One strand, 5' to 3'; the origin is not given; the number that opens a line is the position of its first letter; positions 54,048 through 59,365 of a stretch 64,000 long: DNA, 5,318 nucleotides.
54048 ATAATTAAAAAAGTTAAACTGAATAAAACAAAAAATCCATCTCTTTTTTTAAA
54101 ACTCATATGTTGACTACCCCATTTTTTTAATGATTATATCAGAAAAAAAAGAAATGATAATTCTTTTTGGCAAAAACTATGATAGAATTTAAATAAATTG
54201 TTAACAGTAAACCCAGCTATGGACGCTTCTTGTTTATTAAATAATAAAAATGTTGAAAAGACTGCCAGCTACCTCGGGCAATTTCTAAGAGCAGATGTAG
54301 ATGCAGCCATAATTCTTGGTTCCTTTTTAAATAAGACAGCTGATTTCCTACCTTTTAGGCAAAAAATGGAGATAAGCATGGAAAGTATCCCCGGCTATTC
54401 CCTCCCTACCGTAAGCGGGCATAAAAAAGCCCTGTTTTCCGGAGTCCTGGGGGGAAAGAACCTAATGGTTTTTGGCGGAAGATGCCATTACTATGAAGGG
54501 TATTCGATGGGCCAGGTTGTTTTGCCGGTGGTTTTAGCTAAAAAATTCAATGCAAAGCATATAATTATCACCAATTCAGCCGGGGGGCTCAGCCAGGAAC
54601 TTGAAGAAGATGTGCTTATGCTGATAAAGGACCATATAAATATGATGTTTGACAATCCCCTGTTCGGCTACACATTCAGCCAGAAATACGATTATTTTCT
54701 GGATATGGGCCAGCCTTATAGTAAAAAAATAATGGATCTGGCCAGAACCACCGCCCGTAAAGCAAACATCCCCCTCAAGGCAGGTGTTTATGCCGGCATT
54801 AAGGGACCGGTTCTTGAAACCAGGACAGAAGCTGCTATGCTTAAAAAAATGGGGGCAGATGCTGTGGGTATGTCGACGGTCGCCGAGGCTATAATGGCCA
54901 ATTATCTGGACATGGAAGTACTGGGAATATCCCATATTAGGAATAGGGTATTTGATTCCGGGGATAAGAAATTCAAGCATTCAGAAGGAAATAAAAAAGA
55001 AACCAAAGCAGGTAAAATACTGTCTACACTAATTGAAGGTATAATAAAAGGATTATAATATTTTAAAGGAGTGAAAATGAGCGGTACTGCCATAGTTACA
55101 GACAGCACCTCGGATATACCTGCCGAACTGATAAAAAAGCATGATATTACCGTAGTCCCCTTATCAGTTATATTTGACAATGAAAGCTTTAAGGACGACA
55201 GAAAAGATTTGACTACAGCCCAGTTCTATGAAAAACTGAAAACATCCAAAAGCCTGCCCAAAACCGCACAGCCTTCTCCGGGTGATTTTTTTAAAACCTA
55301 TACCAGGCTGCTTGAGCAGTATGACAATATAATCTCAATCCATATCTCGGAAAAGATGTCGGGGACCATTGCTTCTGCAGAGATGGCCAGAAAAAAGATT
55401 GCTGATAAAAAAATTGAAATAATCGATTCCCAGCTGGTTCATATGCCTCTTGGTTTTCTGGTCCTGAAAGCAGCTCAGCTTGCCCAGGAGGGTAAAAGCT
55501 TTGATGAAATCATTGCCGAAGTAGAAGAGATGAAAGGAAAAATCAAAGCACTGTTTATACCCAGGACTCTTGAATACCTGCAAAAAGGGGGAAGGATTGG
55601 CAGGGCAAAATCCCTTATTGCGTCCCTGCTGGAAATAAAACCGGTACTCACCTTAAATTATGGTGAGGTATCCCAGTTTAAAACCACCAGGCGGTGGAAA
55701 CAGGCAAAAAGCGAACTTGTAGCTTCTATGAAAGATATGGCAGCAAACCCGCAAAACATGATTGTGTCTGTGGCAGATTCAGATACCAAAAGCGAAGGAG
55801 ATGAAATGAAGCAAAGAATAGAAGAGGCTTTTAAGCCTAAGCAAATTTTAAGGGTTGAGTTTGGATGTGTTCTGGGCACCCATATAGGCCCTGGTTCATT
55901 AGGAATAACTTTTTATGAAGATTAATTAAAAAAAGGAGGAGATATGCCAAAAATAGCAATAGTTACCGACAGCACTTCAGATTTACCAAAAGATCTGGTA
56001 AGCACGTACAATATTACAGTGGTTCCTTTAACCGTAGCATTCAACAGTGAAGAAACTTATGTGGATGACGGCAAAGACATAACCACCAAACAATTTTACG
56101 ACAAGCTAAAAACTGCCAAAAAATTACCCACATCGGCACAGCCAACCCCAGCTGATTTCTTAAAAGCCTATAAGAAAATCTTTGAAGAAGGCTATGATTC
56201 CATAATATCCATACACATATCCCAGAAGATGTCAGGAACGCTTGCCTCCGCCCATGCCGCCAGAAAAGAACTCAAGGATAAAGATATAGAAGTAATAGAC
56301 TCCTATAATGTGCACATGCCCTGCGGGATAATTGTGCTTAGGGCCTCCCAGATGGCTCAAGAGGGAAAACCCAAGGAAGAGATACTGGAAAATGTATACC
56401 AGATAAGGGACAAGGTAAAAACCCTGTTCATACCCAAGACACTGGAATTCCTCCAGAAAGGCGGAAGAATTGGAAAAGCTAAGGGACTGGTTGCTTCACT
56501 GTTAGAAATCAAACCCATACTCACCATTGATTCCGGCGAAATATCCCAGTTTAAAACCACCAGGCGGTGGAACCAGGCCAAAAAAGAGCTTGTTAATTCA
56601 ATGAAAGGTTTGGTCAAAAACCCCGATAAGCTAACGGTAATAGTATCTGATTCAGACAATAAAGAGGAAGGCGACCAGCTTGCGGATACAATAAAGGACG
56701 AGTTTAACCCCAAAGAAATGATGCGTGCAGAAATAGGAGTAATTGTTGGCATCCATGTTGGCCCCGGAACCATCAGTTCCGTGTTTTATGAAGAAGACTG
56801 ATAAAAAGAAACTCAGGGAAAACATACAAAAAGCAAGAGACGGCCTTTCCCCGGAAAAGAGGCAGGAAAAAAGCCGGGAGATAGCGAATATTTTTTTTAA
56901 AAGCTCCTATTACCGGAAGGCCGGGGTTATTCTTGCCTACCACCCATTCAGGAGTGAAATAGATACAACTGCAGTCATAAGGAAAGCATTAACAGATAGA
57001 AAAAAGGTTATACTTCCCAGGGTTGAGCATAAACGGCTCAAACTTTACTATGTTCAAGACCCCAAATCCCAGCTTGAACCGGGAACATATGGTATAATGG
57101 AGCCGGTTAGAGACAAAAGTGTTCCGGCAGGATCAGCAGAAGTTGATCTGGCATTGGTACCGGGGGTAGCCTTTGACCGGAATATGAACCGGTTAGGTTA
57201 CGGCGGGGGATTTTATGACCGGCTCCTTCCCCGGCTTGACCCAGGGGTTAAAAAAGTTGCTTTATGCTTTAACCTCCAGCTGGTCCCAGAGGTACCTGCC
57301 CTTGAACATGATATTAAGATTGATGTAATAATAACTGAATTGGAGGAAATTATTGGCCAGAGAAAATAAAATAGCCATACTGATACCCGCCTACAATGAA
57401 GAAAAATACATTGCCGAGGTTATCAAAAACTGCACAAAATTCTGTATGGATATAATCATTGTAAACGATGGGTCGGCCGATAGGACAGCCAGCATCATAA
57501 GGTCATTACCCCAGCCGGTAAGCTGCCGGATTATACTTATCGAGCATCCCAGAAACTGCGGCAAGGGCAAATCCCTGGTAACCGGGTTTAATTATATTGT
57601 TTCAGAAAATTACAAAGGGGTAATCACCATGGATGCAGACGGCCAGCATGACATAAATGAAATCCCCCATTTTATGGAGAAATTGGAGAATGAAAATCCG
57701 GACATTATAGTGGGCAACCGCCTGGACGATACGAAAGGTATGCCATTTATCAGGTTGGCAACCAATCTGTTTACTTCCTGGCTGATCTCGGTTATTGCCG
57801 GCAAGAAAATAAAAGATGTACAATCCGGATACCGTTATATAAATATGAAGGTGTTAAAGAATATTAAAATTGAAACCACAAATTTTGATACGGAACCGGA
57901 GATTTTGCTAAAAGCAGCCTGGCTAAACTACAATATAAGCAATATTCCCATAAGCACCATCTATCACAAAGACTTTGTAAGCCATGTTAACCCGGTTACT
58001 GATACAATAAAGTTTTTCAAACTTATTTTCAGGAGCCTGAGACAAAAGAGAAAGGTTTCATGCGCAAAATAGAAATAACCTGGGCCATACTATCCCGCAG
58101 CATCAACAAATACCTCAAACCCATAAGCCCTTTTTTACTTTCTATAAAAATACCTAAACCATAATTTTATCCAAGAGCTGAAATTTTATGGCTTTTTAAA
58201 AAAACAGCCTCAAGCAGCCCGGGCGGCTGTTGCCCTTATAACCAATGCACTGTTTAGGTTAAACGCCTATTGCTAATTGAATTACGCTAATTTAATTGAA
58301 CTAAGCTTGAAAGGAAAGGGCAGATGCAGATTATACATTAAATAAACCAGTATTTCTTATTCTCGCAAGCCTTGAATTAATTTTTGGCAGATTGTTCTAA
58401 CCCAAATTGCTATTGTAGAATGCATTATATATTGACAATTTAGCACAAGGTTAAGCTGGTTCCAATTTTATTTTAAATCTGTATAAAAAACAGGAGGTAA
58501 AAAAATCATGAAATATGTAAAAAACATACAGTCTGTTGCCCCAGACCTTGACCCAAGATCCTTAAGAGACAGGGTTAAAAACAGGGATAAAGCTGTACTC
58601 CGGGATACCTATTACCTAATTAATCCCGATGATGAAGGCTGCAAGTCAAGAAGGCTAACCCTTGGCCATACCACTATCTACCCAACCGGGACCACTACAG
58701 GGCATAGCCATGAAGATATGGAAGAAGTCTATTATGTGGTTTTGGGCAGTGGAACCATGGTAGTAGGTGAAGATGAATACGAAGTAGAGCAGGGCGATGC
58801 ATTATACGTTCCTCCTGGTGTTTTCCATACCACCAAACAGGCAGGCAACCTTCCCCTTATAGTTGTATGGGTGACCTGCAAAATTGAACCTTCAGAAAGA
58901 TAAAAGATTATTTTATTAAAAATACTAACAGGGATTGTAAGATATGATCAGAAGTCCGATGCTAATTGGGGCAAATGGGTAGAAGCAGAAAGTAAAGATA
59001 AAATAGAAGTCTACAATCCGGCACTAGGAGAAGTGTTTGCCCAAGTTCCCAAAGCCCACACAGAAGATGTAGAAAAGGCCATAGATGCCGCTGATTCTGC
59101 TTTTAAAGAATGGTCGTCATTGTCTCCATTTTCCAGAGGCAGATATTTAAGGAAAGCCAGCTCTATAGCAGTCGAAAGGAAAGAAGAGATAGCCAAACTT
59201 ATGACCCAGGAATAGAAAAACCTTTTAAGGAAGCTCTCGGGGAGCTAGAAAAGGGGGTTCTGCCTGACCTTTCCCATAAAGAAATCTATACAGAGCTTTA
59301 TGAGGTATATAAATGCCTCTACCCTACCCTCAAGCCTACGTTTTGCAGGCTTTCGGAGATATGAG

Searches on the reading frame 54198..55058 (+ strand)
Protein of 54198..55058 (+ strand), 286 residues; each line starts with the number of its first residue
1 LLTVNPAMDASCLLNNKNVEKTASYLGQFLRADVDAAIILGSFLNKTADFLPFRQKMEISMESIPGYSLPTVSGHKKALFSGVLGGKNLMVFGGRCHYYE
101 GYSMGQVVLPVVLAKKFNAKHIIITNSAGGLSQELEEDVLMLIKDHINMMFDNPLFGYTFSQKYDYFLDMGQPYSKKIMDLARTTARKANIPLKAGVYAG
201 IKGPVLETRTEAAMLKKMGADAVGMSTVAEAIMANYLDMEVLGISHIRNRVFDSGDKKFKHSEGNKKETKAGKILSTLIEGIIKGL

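Call 62: search_protein_families(library=pfam, proteins=[window:54198-55058:+], max_evalue=1e-8)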
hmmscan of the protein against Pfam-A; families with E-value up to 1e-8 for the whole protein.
window:54198-55058:+ (286 aa): 1 family
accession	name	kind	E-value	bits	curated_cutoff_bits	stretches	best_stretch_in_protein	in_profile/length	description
PF01048.26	PNP_UDP_1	-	2.2e-40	138.9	25.1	1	68-283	27-232/233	Phosphorylase superfamily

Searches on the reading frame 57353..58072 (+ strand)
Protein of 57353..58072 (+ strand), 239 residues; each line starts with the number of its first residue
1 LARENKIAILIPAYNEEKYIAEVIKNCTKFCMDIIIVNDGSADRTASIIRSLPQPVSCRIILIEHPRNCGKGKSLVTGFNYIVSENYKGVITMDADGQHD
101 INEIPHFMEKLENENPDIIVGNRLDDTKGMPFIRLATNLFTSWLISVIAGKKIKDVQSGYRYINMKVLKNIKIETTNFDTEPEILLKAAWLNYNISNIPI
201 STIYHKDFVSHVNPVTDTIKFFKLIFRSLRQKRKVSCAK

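Call 6: search_protein_families(library=pfam, proteins=[window:57353-58072:+], max_evalue=0.01)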
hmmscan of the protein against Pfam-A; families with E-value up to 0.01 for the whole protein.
window:57353-58072:+ (239 aa): 3 families
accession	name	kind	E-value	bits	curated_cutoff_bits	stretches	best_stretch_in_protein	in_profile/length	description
PF00535.33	Glycos_transf_2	-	3.3e-26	92.7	23.3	1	9-168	2-164/168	Glycosyl transferase family 2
PF10111.15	Glyco_tranf_2_2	-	0.00021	21.3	27.3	1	9-85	2-83/276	Glycosyltransferase like family 2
PF13641.12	Glyco_tranf_2_3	-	0.00076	20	27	1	7-81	3-84/230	Glycosyltransferase like family 2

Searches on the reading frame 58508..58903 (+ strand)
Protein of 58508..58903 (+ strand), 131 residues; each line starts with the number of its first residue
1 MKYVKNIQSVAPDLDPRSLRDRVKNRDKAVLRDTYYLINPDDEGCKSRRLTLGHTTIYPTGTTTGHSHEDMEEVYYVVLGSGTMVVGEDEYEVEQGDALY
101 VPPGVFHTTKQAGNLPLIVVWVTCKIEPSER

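Call 6: search_protein_families(library=pfam, proteins=[window:58508-58903:+], max_evalue=0.01)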
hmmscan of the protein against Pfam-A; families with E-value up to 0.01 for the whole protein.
window:58508-58903:+ (131 aa): 9 families
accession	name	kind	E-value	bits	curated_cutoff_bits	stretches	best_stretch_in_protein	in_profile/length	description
PF07883.17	Cupin_2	-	3.3e-15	56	27.2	1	55-122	3-69/70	Cupin domain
PF16867.11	DMSP_lyase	-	2.3e-07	31.1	27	1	45-118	90-161/162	Dimethlysulfonioproprionate lyase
PF00190.28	Cupin_1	-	1.9e-06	28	22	1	39-119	21-109/151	Cupin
PF02311.25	AraC_binding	-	2e-06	28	21.1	1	56-124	9-76/135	AraC-like ligand binding domain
PF01050.24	MannoseP_isomer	-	5.7e-06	26.9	23.6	1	50-122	28-100/116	Mannose-6-phosphate isomerase C-terminal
PF06560.17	GPI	-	5.6e-05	22.9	20.7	1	49-125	49-146/182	Glucose-6-phosphate isomerase (GPI)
PF05899.18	Cupin_3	-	0.00016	21.8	23.5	1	69-106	23-61/74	EutQ-like cupin domain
PF08007.18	JmjC_2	-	0.0023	17.9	22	1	89-110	86-107/127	JmjC domain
PF13621.12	Cupin_8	-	0.0095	16.3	27.4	0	91-115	214-238/252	Cupin-like domain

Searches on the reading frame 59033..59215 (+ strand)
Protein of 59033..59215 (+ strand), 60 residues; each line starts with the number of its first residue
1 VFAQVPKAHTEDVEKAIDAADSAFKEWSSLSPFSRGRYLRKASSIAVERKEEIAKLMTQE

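Call 6: search_protein_families(library=pfam, proteins=[window:59033-59215:+], max_evalue=0.01)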
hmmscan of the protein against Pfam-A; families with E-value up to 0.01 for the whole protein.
window:59033-59215:+ (60 aa): 1 family
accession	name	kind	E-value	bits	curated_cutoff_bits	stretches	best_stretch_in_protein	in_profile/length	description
PF00171.27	Aldedh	-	2.2e-13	50.1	23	1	2-60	20-78/461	Aldehyde dehydrogenase family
